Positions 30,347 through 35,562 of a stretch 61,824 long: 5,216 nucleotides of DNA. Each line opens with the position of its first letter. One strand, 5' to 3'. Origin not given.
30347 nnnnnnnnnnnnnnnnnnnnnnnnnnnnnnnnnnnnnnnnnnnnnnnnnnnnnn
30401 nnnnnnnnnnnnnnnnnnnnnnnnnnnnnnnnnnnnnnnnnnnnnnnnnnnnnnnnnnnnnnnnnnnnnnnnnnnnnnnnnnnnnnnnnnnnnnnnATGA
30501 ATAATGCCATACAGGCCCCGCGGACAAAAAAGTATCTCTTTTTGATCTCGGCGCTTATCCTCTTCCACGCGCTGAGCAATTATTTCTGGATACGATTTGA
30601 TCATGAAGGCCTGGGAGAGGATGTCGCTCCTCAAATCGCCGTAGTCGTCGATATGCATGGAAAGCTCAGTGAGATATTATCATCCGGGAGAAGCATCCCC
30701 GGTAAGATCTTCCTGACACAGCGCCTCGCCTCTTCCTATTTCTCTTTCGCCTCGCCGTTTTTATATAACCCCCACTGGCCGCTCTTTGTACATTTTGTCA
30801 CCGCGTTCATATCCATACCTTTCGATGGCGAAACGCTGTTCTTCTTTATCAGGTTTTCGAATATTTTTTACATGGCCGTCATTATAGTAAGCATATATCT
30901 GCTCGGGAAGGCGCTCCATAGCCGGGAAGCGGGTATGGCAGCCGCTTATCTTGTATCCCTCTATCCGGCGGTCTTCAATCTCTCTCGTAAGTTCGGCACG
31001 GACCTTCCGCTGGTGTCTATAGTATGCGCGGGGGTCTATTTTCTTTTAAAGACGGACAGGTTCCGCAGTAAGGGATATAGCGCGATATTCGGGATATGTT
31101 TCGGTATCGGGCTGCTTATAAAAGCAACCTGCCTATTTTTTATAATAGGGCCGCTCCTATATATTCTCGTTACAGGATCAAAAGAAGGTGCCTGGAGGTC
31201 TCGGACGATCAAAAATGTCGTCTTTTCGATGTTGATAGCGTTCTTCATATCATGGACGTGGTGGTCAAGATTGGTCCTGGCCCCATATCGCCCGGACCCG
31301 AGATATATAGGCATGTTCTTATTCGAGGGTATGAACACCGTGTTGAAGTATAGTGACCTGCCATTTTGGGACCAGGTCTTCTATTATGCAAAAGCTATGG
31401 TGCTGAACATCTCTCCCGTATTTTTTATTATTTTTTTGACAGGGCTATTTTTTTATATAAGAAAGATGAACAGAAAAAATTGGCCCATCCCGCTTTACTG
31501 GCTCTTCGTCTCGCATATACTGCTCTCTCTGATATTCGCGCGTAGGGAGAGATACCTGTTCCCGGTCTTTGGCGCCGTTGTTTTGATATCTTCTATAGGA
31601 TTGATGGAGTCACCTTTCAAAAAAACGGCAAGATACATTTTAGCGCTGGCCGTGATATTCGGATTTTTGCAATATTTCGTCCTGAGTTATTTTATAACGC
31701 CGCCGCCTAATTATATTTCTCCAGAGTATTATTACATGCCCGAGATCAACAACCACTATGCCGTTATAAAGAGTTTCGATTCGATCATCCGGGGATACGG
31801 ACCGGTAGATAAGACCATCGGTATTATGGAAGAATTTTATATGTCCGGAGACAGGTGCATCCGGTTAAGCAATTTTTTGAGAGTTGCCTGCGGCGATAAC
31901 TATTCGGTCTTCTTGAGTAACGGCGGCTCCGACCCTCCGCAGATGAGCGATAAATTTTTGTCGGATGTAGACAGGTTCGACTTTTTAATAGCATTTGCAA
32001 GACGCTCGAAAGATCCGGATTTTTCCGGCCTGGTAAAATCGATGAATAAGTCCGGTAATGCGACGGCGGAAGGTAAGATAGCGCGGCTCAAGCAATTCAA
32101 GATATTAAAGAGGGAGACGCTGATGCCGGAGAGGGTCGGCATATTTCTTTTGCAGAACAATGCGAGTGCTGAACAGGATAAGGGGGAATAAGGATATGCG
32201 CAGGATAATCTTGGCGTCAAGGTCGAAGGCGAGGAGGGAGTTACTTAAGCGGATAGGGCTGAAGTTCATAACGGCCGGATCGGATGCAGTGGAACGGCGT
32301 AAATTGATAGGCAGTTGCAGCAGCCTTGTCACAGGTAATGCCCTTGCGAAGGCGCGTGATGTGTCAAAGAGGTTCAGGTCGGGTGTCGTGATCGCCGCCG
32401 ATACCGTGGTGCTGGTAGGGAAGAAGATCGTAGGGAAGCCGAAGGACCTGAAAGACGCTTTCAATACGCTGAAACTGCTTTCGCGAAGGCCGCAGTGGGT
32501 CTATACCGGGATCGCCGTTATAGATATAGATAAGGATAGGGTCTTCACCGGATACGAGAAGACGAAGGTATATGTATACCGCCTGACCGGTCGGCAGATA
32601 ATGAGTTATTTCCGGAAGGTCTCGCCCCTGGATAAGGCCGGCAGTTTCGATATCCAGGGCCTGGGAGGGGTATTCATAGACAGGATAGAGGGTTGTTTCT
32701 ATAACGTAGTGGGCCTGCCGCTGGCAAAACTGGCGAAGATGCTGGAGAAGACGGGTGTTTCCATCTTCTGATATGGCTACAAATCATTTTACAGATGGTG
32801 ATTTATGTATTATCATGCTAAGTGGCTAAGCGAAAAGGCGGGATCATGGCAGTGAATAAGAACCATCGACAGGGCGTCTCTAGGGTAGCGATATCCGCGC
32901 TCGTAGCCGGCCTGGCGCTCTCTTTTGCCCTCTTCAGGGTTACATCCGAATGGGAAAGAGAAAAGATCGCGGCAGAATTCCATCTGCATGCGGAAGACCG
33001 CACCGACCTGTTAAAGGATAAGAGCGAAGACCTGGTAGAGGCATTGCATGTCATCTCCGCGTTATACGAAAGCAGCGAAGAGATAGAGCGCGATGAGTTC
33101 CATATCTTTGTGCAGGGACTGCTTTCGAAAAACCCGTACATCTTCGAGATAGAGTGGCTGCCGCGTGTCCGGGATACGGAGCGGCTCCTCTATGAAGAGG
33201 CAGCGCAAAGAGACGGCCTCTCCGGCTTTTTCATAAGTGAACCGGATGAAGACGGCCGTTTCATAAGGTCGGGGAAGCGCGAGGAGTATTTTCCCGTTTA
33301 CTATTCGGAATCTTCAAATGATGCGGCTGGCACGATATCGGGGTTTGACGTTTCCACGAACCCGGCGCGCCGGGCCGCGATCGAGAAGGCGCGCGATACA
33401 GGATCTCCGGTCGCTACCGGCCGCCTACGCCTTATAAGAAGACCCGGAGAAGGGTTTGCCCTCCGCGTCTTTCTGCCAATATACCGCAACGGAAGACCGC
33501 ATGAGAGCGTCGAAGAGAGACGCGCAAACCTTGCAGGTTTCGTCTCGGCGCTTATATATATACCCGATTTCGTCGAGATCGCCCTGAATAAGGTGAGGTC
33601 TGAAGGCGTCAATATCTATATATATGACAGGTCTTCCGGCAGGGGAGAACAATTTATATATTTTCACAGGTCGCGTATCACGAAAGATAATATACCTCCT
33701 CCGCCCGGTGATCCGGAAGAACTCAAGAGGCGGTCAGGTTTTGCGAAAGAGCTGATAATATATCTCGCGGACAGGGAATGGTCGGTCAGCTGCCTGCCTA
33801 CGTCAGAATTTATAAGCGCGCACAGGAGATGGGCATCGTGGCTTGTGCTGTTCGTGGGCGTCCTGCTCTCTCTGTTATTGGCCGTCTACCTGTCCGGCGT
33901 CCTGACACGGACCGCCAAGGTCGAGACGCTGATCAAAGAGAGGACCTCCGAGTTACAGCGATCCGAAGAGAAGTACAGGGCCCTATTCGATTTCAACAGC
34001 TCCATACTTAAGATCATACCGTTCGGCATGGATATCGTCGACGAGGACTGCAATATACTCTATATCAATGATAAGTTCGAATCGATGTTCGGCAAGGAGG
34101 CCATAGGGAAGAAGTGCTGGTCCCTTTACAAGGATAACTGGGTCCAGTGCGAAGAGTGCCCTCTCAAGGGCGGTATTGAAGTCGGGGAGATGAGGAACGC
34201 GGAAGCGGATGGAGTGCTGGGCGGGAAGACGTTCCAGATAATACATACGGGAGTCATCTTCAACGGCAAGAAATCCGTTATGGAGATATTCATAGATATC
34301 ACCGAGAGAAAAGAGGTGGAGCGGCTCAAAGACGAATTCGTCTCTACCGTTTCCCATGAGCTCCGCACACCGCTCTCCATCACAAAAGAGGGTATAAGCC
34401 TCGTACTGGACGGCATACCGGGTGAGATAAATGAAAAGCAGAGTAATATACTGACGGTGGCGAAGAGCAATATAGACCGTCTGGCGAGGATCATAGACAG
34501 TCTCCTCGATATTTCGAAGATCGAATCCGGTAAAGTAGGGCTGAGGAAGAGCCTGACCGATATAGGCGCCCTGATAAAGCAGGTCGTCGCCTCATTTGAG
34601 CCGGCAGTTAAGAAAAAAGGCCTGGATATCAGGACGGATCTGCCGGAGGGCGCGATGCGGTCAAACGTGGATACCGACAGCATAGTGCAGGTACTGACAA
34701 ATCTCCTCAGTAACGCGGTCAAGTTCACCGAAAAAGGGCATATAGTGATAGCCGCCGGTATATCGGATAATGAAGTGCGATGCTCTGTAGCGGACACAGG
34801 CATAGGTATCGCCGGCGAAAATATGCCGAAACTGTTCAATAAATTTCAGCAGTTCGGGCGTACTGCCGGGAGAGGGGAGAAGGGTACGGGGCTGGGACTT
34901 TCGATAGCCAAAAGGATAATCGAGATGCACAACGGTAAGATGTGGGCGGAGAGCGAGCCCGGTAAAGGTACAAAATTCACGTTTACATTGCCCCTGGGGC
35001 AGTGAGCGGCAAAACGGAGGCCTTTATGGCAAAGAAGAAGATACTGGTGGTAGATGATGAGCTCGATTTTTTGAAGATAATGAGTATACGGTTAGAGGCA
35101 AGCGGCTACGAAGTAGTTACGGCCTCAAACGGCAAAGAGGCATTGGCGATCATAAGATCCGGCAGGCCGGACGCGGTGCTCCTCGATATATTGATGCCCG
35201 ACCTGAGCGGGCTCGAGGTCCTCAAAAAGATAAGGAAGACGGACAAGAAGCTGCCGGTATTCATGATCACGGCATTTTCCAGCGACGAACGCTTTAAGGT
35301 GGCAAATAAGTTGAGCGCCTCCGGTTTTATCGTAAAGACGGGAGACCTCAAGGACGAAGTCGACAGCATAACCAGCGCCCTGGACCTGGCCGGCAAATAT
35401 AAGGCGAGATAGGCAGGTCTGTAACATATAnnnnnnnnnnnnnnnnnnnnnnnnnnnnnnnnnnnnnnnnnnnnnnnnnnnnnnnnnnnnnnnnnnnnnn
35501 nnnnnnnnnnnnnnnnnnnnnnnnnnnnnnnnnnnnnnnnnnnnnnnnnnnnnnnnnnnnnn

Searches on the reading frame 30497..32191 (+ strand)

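Call 9: search_protein_families(library=pfam, proteins=[window:30497-32191:+], max_evalue=0.0001)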
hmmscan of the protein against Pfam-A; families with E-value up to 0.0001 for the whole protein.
window:30497-32191:+ (564 aa): 1 family
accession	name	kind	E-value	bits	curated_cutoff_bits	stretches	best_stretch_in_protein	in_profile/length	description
PF13231.12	PMT_2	-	3.9e-16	60.1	26.1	1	101-255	10-159/160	Dolichyl-phosphate-mannose-protein mannosyltransferase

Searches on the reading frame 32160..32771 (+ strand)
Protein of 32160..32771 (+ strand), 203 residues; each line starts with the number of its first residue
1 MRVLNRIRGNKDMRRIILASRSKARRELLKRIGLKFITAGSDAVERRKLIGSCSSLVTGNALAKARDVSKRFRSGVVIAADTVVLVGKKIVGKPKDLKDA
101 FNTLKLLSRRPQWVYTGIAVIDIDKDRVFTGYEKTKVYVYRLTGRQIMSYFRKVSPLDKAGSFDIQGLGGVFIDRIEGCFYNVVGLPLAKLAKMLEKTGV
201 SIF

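Call 9: search_protein_families(library=pfam, proteins=[window:32160-32771:+], max_evalue=0.0001)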
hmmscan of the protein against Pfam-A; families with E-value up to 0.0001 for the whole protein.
window:32160-32771:+ (203 aa): 1 family
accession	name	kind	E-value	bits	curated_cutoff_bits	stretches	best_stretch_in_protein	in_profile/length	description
PF02545.19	Maf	-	2.1e-50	171.4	27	1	15-197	1-186/187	Maf-like protein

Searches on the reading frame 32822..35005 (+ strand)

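Call 9: search_protein_families(library=pfam, proteins=[window:32822-35005:+], max_evalue=0.0001)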
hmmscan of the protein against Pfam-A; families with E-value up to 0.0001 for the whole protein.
window:32822-35005:+ (727 aa): 4 families
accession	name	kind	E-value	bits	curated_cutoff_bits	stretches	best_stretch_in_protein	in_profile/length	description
PF03924.19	CHASE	-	4.5e-43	147.7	25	1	87-280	2-189/189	CHASE domain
PF02518.31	HATPase_c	-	2.1e-31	109.1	26.4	1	617-726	2-110/111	Histidine kinase-, DNA gyrase B-, and HSP90-like ATPase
PF00512.31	HisKA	-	1.1e-13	51.4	26.9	1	503-570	2-66/66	His Kinase A (phospho-acceptor) domain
PF13426.13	PAS_9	-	1.2e-07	32.4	27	1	405-495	6-103/103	PAS domain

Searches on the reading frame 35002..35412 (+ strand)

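Call 9: search_protein_families(library=pfam, proteins=[window:35002-35412:+], max_evalue=0.0001)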
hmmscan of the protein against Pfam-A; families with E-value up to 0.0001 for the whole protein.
window:35002-35412:+ (136 aa): 2 families
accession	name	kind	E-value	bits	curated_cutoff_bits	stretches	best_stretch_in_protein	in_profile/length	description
PF00072.30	Response_reg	-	6.4e-27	94.4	30.2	1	14-118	1-105/111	Response regulator receiver domain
PF03709.21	OKR_DC_1_N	-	1.9e-07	31.7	29.3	1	30-115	12-95/111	Orn/Lys/Arg decarboxylase, N-terminal domain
